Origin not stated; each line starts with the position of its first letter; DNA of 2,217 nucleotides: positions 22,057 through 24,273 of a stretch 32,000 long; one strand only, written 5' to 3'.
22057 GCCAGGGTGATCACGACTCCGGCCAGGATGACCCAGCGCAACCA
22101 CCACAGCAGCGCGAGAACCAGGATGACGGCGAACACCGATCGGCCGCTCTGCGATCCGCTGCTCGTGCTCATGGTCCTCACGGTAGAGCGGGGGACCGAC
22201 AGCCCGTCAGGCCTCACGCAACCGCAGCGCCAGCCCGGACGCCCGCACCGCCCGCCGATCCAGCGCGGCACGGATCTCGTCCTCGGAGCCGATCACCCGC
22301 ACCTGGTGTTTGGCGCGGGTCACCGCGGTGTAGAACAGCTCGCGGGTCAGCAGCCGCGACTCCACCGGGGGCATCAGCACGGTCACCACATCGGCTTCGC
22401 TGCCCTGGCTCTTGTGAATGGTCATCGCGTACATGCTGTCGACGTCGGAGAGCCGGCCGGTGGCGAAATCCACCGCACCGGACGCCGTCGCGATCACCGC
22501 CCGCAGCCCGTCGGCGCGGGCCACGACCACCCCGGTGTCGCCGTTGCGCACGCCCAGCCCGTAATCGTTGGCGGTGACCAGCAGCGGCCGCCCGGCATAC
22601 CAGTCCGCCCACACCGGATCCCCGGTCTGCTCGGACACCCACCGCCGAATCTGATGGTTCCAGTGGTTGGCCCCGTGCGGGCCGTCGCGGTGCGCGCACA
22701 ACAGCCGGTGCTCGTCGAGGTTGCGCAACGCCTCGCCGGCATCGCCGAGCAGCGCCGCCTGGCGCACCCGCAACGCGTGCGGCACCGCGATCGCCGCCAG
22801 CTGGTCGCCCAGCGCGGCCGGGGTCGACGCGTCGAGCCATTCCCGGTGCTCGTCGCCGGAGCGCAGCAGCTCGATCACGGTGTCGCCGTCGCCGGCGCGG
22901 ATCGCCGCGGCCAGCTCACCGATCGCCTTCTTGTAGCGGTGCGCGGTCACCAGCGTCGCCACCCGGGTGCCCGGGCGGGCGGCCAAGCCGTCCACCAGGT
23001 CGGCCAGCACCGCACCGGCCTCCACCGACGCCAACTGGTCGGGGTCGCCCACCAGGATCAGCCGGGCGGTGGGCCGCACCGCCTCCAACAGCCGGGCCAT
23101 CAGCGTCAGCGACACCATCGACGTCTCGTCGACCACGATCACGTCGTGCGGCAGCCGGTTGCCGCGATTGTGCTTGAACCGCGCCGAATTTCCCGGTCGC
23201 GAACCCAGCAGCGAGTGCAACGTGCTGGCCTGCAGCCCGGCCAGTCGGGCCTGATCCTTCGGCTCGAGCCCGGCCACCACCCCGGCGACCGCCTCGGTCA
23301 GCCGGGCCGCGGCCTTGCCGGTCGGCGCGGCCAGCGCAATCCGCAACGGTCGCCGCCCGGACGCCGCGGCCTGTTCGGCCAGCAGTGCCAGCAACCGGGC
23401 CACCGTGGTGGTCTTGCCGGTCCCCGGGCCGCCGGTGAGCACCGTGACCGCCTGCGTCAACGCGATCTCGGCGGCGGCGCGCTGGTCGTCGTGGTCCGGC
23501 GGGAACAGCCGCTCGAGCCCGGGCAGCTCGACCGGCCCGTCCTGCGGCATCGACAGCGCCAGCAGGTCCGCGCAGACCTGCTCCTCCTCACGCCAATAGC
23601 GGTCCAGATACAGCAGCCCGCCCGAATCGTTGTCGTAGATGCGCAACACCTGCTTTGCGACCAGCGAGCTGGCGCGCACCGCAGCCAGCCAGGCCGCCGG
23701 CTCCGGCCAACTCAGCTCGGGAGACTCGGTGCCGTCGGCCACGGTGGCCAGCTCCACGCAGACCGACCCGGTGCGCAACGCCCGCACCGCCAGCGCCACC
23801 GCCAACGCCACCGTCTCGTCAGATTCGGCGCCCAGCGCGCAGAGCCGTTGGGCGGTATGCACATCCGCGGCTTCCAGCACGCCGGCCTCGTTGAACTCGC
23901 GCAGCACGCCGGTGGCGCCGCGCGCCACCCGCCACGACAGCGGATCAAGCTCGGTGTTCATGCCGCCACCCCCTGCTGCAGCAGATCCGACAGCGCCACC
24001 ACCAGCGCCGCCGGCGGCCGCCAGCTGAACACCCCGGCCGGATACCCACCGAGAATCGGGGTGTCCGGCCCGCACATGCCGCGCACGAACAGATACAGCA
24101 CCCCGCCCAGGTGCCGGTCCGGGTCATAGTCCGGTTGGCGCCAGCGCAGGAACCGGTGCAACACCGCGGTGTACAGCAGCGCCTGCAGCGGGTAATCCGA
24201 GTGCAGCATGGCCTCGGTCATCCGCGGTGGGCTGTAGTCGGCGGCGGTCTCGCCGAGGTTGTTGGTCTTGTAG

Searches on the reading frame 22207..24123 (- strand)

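Call 31: search_protein_families(library=pfam, proteins=[window:22207-24123:-], max_evalue=0.001)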
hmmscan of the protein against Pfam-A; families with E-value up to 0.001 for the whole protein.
window:22207-24123:- (638 aa): 12 families
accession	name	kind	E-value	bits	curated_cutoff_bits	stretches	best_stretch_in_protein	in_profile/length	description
PF13245.12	AAA_19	-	4.7e-36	124.4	25.1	1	214-367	1-132/134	AAA domain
PF13604.12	AAA_30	-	9.8e-34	117.2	27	1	212-422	4-182/191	AAA domain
PF13538.12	UvrD_C_2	-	3.9e-15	55.9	27.4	1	564-611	2-52/52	UvrD-like helicase C-terminal domain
PF13086.12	AAA_11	-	1.1e-11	45.4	27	1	212-278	4-71/257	AAA domain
PF01443.25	Viral_helicase1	-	2.3e-10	41.1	21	1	562-611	178-227/228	Viral superfamily 1 RNA helicase core domain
PF00580.27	UvrD-helicase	-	7.5e-09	36.1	23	1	213-305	4-85/271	UvrD/REP helicase N-terminal domain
PF21185.3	RecD_N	-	1.1e-08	35.8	22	1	79-157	1-88/103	RecBCD enzyme subunit RecD, N-terminal domain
PF13401.12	AAA_22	-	5.7e-08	33.6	27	1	223-363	4-125/130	AAA domain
PF05127.21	NAT10_TcmA_helicase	-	1.3e-07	32.1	22.7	1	228-349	1-113/176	RNA cytidine acetyltransferase NAT10/TcmA, helicase domain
PF02562.22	PhoH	-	7.3e-05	22.8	27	1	212-376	7-171/205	PhoH-like protein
PF13191.12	AAA_16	-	0.00019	22.4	32.6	1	226-382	26-161/167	AAA ATPase domain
PF18335.7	SH3_13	-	0.00029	21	41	1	508-535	26-53/65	ATP-dependent RecD-like DNA helicase SH3 domain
